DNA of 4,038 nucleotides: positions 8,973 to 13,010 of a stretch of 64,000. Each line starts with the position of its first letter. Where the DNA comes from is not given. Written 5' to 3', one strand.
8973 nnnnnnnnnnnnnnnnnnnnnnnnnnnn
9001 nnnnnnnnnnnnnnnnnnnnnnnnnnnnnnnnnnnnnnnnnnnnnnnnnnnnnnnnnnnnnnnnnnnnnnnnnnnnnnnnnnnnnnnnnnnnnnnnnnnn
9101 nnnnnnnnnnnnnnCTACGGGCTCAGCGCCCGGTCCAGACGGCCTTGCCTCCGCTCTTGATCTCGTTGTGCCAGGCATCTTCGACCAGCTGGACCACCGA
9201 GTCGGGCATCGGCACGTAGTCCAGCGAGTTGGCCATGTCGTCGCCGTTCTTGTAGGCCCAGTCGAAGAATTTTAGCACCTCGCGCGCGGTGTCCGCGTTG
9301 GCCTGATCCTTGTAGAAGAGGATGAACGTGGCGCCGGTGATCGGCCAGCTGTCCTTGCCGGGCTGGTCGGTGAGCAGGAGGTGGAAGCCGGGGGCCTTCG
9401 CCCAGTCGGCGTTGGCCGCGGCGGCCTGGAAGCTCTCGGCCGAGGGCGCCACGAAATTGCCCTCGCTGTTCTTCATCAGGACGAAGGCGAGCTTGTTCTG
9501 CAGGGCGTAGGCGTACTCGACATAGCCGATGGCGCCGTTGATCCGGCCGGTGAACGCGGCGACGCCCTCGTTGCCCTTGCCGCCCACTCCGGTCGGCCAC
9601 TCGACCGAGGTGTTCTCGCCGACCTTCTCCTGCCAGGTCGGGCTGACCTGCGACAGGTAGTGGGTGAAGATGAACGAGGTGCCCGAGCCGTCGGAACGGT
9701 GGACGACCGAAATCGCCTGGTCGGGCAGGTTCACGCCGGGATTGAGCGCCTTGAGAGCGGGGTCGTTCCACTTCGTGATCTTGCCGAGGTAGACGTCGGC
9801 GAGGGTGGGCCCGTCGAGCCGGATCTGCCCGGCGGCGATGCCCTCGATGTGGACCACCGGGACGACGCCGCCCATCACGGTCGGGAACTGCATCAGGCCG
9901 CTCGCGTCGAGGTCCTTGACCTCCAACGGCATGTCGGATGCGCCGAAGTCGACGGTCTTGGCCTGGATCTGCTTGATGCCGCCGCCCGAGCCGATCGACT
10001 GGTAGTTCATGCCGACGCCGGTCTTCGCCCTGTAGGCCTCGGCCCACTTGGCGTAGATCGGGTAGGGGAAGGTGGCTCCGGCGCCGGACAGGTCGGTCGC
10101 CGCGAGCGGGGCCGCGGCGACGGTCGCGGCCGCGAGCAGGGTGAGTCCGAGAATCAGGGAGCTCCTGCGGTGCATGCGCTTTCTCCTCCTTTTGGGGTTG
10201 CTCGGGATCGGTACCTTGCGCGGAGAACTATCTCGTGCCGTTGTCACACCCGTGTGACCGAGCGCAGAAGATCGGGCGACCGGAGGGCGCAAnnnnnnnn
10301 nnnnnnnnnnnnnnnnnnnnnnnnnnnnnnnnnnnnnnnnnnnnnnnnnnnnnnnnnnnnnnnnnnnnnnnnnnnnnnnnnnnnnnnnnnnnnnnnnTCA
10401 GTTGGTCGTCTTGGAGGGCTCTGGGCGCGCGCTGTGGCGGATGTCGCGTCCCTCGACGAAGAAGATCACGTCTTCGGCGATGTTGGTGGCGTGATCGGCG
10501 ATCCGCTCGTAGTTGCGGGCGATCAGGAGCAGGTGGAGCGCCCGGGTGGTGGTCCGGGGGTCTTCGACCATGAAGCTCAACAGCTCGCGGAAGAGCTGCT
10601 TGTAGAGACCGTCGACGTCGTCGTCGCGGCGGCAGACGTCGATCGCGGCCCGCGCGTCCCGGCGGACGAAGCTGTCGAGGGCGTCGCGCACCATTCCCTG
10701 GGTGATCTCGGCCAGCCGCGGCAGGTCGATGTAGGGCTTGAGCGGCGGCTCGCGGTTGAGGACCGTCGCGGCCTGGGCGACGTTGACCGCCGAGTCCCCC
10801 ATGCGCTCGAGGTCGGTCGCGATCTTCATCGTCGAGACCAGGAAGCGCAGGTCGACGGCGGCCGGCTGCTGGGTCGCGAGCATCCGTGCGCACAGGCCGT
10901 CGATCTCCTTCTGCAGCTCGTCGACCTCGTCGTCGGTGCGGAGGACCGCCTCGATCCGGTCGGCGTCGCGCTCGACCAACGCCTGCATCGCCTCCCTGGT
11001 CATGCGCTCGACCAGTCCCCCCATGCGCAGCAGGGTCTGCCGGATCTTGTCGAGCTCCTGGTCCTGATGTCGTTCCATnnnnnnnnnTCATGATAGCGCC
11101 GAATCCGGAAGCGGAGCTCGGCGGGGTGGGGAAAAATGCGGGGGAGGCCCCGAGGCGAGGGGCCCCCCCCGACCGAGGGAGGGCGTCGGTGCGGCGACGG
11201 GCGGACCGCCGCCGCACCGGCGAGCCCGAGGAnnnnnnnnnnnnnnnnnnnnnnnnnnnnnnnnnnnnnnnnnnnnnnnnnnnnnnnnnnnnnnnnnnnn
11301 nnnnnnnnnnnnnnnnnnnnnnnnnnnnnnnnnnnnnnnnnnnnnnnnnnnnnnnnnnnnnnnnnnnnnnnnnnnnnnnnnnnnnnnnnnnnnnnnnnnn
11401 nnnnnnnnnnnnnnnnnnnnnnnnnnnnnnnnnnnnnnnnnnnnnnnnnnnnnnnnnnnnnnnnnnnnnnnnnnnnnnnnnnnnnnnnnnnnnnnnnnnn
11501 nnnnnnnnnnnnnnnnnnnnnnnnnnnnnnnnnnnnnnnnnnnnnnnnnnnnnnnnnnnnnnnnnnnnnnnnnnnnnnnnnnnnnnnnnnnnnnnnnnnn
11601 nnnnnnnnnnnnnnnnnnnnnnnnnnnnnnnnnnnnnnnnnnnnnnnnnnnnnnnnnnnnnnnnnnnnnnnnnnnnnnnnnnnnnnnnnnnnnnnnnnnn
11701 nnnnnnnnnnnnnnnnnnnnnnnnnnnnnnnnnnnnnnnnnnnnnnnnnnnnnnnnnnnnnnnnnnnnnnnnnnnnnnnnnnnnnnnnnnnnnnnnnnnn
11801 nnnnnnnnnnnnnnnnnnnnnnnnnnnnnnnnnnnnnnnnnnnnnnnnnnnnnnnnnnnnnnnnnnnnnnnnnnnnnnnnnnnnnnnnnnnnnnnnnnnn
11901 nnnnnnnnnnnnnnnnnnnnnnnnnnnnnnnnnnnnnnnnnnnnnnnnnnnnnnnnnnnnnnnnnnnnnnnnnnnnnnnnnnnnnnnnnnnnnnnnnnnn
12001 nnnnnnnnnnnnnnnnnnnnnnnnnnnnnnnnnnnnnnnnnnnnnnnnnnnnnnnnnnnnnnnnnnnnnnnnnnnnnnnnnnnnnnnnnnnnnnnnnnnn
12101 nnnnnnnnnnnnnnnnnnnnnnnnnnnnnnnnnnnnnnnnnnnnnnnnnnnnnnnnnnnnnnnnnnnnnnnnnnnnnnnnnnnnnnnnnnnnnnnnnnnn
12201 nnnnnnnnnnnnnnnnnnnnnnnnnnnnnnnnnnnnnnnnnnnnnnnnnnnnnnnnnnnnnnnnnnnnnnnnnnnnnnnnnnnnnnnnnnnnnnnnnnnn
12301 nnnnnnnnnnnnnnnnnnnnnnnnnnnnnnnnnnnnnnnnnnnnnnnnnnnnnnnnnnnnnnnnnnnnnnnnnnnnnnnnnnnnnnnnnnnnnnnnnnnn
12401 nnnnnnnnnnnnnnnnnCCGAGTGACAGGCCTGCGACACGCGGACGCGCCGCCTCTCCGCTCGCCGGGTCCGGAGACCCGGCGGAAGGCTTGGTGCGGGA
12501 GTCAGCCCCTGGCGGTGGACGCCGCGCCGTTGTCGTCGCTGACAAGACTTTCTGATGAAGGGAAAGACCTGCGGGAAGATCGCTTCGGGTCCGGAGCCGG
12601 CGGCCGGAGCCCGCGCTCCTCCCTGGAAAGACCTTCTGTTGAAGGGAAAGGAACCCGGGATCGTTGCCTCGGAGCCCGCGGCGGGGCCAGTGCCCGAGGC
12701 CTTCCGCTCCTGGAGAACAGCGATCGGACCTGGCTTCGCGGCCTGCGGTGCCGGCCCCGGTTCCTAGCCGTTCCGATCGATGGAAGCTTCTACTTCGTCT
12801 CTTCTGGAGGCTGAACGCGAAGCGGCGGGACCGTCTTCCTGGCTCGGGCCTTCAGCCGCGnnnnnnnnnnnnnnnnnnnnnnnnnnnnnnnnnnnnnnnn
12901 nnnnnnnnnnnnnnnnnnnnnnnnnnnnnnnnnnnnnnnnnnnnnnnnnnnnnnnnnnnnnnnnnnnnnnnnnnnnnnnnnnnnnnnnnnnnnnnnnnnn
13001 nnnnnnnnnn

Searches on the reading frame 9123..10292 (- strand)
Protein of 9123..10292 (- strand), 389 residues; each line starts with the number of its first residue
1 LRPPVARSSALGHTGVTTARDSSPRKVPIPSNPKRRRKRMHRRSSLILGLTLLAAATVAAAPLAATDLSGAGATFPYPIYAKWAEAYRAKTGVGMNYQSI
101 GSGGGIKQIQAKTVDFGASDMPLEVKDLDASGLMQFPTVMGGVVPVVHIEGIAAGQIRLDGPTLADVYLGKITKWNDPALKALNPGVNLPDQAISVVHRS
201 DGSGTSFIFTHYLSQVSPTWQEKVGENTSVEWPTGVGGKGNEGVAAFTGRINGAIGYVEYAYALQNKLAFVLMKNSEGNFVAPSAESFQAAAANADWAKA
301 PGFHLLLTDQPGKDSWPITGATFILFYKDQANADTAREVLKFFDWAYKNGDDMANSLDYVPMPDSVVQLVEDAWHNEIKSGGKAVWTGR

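Call 10: search_protein_families(library=pfam, proteins=[window:9123-10292:-])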
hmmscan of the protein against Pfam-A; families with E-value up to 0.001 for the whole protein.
window:9123-10292:- (389 aa): 2 families
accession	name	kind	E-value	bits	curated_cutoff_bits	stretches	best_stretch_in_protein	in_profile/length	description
PF12849.12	PBP_like_2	-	2.4e-37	129.6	27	1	61-343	5-263/267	PBP superfamily domain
PF12727.12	PBP_like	-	1.8e-05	24.4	27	1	85-278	2-171/193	PBP superfamily domain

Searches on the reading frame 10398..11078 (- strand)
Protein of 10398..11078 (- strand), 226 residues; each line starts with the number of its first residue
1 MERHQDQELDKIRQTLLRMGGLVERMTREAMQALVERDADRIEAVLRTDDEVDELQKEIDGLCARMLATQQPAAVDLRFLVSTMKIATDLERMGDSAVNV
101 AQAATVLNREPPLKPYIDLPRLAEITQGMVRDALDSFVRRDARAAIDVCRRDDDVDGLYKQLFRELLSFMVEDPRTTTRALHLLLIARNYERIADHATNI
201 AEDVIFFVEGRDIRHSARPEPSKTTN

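Call 10: search_protein_families(library=pfam, proteins=[window:10398-11078:-])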
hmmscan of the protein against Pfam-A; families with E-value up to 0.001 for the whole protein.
window:10398-11078:- (226 aa): 1 family
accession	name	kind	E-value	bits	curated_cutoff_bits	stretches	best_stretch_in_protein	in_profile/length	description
PF01895.24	PhoU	-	7.4e-51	170.9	23.5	2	16-103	1-88/89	PhoU domain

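Call 12: find_encoding_contigs(protein=window:10398-11078:-, flank=10000, max_places=6)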
Protein window:10398-11078:- (226 aa): no gene with exactly this product is on record in the collection.
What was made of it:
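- Tried and rejected: Not on record (call 12).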

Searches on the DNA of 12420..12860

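Call 43: search_rna_families(source=window, start=12420, end=12860, threshold=evalue, max_evalue=10)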
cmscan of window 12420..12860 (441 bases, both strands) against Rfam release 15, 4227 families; matches with E-value up to 10: 3.
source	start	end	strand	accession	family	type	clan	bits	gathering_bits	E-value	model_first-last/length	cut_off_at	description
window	12460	12483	-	RF01340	CRISPR-DR29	Gene; CRISPR;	-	25.8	39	0.0023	5-28/37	no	CRISPR RNA direct repeat element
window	12712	12776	+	RF03819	mir-Ro6-3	Gene; miRNA;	-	17.6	79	4.2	1-72/72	no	mir-Ro6-3 microRNA precursor family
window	12641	12715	-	RF02353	BjrC68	Gene; sRNA;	-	11.3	39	3.7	1-82/82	no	Bradyrhizobiaceae sRNA BjrC68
